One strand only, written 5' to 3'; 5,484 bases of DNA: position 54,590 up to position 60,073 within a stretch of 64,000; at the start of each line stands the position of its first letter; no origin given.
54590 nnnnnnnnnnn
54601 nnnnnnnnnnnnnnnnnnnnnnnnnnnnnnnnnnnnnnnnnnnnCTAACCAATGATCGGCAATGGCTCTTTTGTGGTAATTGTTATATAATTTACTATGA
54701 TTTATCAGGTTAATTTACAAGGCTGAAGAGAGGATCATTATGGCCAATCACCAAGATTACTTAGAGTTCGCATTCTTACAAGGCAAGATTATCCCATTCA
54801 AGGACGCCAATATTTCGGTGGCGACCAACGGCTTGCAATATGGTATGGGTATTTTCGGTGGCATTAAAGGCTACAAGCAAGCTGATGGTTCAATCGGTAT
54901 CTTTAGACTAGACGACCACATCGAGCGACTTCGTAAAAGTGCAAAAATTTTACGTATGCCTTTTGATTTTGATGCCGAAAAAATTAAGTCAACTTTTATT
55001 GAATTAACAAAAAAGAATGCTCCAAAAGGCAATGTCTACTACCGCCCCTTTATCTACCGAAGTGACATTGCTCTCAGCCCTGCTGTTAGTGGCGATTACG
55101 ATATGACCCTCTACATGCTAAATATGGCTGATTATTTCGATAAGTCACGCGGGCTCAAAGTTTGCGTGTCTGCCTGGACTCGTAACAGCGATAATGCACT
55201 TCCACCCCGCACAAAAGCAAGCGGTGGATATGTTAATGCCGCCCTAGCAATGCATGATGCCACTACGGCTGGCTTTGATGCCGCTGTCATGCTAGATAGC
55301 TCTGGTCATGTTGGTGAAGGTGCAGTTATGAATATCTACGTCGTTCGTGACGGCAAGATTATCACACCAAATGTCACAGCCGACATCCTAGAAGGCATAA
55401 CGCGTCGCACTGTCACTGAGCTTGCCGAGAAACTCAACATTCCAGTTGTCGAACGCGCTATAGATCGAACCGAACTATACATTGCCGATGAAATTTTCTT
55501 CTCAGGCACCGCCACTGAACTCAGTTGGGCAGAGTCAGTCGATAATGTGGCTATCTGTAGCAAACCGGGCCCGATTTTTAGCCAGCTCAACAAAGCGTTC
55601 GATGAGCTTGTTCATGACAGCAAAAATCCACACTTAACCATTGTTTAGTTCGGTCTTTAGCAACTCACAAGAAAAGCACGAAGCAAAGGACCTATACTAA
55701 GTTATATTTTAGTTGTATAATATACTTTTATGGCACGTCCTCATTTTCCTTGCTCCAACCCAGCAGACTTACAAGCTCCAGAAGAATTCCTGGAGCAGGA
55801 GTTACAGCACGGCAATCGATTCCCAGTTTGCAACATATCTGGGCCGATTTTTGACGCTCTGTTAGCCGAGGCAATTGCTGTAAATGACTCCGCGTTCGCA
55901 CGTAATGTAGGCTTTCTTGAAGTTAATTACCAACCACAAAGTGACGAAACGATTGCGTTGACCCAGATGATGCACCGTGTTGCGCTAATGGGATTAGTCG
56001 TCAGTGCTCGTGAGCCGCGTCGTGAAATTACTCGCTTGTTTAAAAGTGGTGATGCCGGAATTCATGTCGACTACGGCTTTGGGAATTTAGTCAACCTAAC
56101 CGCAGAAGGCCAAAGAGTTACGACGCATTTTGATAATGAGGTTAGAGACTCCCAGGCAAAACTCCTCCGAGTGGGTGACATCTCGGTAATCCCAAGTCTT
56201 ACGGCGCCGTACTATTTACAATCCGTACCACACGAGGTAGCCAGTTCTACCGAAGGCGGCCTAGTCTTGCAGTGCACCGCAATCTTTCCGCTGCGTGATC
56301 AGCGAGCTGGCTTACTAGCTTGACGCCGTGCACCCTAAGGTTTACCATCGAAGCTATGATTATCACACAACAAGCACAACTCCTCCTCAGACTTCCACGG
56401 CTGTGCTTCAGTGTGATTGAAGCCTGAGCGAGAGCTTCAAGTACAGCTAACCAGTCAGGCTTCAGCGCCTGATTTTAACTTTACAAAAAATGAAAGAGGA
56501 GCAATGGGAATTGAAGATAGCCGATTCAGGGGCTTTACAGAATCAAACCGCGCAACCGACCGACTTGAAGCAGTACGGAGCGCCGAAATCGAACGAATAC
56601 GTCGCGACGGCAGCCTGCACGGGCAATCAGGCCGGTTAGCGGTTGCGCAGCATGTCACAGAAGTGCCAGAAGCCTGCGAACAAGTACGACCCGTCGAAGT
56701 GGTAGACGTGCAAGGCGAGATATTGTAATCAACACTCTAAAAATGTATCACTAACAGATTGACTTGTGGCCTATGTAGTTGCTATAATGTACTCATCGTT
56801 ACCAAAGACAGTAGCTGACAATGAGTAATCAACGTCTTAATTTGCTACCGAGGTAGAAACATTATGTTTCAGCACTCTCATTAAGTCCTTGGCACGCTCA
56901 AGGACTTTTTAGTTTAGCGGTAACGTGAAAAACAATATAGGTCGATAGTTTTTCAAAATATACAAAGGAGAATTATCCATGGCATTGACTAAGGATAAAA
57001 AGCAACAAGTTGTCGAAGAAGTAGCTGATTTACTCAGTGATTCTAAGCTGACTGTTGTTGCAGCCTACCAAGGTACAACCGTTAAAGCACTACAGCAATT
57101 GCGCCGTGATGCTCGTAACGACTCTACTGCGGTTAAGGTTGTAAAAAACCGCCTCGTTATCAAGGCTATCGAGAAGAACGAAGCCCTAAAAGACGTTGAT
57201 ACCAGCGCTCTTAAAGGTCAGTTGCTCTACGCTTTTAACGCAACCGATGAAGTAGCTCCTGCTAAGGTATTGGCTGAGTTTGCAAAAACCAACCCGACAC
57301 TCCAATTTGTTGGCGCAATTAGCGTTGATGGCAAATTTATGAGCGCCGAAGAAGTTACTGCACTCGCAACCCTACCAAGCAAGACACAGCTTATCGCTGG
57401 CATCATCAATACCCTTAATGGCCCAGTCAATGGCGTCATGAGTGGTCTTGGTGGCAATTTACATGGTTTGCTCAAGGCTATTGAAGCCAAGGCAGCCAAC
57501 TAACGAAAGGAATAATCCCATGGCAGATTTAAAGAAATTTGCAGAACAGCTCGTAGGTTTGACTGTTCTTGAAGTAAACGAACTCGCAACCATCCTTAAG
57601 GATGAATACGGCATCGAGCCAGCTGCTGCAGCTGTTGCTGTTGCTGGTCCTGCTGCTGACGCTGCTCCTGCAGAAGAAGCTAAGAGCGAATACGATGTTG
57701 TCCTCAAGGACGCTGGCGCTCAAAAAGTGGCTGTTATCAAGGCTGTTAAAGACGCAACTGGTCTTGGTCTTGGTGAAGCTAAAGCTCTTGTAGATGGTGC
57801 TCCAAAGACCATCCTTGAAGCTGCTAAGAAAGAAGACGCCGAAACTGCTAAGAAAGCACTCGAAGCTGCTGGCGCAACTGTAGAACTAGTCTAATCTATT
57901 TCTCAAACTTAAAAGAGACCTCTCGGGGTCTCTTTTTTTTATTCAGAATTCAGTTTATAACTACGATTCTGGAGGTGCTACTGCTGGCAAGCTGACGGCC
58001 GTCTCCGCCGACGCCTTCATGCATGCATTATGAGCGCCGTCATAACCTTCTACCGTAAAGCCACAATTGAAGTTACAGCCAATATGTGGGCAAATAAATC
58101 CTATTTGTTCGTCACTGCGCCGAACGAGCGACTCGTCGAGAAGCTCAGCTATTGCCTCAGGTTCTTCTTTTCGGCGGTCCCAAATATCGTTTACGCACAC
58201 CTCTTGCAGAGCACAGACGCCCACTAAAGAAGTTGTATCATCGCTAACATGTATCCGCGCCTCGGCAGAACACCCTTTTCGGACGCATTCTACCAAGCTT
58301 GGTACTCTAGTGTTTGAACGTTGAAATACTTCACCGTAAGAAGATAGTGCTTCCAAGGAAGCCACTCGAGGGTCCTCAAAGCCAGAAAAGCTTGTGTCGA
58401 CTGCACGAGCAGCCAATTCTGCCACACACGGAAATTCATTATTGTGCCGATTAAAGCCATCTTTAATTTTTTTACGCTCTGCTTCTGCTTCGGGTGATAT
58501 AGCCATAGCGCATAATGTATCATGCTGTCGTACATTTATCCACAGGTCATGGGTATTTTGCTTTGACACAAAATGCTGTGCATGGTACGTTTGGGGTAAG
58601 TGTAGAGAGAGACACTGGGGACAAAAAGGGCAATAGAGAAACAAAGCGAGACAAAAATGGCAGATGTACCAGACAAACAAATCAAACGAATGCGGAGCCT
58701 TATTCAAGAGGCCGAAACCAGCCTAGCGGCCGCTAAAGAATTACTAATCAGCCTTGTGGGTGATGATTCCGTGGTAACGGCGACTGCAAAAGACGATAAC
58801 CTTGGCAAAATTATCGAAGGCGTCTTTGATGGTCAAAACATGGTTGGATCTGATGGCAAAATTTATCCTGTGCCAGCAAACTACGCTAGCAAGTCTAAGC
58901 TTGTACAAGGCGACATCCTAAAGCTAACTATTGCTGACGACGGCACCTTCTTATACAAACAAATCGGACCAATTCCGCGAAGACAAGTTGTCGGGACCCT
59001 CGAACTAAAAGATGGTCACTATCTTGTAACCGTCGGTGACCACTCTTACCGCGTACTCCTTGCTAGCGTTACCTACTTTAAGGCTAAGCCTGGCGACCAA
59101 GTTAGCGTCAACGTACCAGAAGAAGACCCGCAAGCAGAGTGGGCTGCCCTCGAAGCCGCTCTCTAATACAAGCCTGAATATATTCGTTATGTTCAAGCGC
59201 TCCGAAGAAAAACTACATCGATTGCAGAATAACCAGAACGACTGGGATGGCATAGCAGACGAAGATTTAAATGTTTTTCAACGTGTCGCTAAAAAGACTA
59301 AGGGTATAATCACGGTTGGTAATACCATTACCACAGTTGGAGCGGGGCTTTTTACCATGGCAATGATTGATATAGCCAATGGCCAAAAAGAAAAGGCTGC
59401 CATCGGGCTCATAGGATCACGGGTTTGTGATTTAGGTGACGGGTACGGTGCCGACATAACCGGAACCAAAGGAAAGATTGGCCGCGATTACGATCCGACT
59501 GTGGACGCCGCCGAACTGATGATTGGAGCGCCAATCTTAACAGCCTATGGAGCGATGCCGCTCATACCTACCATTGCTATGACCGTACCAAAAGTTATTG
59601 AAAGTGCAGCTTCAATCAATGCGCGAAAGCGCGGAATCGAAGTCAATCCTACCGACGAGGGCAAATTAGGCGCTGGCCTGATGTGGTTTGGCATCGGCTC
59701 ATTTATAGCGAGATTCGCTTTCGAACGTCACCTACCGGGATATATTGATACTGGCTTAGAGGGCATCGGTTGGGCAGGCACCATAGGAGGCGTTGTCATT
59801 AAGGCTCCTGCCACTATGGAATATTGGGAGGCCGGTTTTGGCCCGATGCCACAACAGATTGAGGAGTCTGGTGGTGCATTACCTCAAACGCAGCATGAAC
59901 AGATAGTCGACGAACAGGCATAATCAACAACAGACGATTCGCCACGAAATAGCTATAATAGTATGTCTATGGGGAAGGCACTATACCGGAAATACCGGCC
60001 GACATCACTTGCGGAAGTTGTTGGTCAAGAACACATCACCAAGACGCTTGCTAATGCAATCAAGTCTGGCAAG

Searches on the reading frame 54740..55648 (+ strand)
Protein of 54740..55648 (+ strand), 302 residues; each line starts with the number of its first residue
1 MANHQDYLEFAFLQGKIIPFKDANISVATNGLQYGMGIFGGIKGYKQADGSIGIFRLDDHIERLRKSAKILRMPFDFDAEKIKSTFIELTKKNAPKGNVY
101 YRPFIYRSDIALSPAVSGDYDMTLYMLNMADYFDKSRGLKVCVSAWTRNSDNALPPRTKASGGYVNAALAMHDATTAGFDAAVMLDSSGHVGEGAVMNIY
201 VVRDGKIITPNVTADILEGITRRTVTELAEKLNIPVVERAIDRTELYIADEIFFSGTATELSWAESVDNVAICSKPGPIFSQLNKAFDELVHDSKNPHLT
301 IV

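Call 52: search_protein_families(library=pfam, max_evalue=0.001, proteins=[window:54740-55648:+])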
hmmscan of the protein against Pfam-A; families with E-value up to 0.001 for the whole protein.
window:54740-55648:+ (302 aa): 1 family
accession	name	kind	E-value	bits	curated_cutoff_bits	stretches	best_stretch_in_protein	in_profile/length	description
PF01063.24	Aminotran_4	-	2.5e-45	155.5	28.5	1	49-261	10-217/223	Amino-transferase class IV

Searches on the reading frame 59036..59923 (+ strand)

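Call 52: search_protein_families(library=pfam, max_evalue=0.001, proteins=[window:59036-59923:+])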
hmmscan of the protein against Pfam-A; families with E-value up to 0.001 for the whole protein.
window:59036-59923:+ (295 aa): 1 family
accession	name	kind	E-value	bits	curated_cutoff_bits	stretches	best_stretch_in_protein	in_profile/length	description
PF01066.26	CDP-OH_P_transf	-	1.7e-08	35.4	22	1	94-226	3-136/152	CDP-alcohol phosphatidyltransferase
